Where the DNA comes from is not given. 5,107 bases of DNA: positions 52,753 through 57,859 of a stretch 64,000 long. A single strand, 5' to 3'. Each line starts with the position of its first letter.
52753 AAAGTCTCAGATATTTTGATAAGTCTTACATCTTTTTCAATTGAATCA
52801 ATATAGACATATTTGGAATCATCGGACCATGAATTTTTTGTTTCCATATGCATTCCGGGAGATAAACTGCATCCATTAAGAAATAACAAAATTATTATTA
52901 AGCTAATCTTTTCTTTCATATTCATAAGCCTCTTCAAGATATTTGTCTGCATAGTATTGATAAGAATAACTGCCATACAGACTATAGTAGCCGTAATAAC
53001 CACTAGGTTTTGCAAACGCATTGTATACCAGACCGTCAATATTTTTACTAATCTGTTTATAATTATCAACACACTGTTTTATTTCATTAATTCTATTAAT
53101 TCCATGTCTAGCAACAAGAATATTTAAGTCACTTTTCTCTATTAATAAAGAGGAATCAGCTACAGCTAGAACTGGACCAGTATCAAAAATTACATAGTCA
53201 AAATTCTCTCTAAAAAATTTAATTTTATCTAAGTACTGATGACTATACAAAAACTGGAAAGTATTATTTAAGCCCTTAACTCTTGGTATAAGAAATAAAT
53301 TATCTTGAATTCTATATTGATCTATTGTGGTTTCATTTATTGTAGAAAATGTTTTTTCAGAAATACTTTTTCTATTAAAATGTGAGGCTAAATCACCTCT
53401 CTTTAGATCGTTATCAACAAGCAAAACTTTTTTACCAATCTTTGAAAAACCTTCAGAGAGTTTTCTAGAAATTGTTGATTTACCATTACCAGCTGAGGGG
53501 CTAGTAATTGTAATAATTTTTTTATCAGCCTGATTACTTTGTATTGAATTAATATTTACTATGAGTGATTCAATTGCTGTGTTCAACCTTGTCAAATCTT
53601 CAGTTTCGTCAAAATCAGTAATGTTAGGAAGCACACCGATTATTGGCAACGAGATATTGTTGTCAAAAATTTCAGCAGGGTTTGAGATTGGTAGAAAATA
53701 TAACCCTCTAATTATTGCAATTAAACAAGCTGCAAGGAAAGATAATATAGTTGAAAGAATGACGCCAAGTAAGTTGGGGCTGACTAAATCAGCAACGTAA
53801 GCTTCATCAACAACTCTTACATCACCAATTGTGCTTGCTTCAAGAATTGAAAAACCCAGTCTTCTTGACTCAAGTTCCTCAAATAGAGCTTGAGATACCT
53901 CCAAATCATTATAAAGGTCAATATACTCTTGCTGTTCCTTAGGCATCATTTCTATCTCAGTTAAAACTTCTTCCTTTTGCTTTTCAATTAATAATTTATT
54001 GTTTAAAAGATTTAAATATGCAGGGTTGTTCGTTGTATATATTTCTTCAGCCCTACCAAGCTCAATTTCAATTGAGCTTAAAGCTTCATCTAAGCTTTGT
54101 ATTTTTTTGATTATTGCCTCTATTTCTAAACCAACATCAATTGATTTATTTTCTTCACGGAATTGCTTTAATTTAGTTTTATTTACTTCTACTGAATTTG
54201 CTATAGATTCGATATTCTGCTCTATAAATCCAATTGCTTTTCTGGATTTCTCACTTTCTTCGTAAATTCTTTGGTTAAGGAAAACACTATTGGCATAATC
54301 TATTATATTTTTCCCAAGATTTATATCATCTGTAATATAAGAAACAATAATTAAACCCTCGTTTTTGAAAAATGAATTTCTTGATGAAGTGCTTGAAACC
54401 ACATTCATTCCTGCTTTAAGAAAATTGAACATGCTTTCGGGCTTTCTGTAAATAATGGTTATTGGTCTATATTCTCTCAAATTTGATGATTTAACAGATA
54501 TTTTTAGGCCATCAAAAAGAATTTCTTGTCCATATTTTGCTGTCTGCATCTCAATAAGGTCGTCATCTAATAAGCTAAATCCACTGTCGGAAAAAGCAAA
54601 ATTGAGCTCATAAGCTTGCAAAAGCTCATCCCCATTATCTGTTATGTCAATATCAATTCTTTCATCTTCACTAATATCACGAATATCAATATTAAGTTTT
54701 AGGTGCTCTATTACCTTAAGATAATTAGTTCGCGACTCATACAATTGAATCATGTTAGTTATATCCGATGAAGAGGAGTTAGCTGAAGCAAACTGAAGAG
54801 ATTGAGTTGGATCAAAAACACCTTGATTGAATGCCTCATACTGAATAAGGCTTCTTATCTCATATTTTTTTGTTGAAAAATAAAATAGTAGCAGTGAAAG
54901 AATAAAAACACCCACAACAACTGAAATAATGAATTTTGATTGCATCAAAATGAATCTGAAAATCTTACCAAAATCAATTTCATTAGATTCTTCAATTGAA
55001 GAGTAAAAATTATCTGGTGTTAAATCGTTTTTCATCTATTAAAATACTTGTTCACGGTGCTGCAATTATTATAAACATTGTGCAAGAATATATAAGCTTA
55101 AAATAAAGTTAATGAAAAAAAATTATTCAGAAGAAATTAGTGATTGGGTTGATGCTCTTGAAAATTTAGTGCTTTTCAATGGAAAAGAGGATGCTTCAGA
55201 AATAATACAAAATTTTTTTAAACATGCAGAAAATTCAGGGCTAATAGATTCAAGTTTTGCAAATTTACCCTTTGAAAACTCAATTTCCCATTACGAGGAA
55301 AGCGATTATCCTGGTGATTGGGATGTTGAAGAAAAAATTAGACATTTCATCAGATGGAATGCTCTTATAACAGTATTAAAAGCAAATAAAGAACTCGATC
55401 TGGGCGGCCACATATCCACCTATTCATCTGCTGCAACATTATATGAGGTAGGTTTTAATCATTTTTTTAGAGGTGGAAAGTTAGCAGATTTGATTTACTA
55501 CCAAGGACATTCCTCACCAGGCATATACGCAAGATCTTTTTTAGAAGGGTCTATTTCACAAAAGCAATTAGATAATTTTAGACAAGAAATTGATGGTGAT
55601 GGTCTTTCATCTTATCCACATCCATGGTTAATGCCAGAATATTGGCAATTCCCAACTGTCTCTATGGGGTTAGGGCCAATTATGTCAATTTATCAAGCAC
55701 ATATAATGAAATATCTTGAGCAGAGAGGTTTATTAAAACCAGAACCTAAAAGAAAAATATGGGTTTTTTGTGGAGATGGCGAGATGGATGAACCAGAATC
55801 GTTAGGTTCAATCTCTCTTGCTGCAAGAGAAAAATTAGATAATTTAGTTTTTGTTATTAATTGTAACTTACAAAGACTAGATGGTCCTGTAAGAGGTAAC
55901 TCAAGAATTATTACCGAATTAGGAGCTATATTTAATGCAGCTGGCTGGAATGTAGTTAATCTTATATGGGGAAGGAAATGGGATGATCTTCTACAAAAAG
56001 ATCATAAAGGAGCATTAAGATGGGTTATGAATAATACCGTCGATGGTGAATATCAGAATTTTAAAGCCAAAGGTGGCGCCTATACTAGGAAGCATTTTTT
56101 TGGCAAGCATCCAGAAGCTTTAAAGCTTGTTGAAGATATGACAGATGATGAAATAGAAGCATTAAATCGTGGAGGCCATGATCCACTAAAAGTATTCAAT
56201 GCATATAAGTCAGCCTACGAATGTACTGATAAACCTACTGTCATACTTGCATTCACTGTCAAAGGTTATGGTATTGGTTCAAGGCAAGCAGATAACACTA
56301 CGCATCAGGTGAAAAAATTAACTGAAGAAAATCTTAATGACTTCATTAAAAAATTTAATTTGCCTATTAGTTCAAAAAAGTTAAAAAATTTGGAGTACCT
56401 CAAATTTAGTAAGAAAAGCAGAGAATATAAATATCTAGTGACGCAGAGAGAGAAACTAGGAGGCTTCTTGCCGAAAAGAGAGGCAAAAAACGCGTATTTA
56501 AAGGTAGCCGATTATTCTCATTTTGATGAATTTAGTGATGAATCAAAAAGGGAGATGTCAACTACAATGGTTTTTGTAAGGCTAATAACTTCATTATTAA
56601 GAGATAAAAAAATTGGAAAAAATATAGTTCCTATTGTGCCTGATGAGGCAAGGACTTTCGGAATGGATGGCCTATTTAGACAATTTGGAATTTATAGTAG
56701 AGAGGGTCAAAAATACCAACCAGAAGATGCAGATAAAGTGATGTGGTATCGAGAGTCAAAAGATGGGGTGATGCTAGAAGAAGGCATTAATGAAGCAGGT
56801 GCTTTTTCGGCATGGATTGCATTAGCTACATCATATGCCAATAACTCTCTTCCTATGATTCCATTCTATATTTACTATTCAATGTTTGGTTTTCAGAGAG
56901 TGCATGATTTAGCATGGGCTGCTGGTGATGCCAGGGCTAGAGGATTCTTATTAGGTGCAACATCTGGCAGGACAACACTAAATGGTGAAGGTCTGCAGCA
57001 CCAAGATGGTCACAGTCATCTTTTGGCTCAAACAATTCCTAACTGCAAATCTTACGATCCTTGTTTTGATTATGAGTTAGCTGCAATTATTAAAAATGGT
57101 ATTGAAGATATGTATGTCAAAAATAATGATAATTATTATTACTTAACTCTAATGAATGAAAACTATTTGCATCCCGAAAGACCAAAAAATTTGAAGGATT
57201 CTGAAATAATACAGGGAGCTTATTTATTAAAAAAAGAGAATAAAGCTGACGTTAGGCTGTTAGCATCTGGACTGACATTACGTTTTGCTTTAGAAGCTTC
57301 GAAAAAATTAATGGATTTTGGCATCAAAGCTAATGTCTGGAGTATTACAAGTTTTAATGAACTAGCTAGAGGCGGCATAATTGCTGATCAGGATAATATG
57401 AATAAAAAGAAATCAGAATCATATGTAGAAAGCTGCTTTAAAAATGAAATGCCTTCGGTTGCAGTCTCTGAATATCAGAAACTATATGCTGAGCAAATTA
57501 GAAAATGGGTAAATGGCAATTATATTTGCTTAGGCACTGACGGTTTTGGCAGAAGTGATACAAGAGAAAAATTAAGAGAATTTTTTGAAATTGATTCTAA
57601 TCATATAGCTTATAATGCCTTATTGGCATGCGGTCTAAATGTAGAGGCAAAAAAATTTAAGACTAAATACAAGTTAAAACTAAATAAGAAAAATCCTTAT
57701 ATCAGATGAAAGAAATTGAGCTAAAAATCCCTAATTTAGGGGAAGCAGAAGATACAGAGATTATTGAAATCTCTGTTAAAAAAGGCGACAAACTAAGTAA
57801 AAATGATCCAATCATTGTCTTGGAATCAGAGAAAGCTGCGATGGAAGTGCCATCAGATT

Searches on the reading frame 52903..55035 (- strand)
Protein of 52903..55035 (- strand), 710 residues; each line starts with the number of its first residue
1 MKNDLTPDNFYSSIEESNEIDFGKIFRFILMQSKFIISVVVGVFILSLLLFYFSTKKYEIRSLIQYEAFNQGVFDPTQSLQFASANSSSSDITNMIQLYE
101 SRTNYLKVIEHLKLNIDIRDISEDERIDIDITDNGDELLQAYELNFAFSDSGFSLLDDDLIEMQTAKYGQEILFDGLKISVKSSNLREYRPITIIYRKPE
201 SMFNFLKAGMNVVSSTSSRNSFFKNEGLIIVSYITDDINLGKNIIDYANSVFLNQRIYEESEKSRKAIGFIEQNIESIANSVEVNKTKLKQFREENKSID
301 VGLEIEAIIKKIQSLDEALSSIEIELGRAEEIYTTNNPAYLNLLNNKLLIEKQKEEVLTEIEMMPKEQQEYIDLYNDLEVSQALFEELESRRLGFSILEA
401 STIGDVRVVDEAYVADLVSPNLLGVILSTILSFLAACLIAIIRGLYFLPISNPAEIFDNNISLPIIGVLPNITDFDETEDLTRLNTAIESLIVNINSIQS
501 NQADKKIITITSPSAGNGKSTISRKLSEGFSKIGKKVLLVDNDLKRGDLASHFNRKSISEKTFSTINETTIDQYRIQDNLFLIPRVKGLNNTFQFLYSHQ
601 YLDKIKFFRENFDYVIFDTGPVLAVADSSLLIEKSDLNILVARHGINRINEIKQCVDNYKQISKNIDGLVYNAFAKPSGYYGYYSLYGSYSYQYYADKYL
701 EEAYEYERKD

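Call 11: search_protein_families(library=ncbifam, proteins=[window:52903-55035:-], max_evalue=1e-10)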
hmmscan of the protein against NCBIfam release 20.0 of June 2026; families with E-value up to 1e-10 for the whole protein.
window:52903-55035:- (710 aa): 7 families
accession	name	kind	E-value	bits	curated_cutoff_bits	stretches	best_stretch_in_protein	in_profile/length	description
NF008568.0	PRK11519.1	equivalog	9.5e-69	232.3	1068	2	12-462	10-465/720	tyrosine-protein kinase Wzc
NF007350.0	PRK09841.1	equivalog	2.2e-51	174.9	1248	2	211-456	212-459/726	tyrosine-protein kinase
TIGR01007.1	eps_fam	subfamily_domain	4.7e-27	94.9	108.05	1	497-688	9-204/204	polysaccharide biosynthesis tyrosine autokinase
TIGR01005.1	eps_transp_fam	subfamily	6e-25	87.6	411.7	1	490-696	529-741/754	exopolysaccharide transport protein family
TIGR03007.1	pepcterm_ChnLen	equivalog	4.9e-13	48.1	278.85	0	225-330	120-224/498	XrtA system polysaccharide chain length determinant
TIGR03018.1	pepcterm_TyrKin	hypoth_equivalog_domain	2e-12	46.9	230.65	1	489-672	19-207/207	XrtA-associated tyrosine autokinase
TIGR03029.1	EpsG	equivalog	4.9e-12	45.6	313.8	1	502-672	100-273/274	chain length determinant protein tyrosine kinase EpsG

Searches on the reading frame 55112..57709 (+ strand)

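Call 11: search_protein_families(library=ncbifam, proteins=[window:55112-57709:+], max_evalue=1e-10)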
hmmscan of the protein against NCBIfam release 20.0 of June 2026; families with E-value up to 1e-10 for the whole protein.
window:55112-57709:+ (865 aa): 6 families
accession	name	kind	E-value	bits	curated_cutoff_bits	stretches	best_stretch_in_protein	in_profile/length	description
TIGR00759.1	aceE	equivalog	0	1230.2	859.9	1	6-862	8-882/885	pyruvate dehydrogenase (acetyl-transferring), homodimeric type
TIGR03186.1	AKGDH_not_PDH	exception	0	1099.1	1408.3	1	7-839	9-857/889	alpha-ketoglutarate dehydrogenase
TIGR00232.1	tktlase_bact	equivalog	8.7e-26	90.4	682.25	1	625-833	462-646/654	transketolase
NF004559.0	PRK05899.2-5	equivalog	3.9e-25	88.1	488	1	126-283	73-217/627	transketolase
NF004558.0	PRK05899.2-4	equivalog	8.2e-23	80.7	788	0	626-833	458-643/651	transketolase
NF004556.0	PRK05899.2-2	equivalog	3.4e-11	42.1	575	0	341-425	204-286/639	transketolase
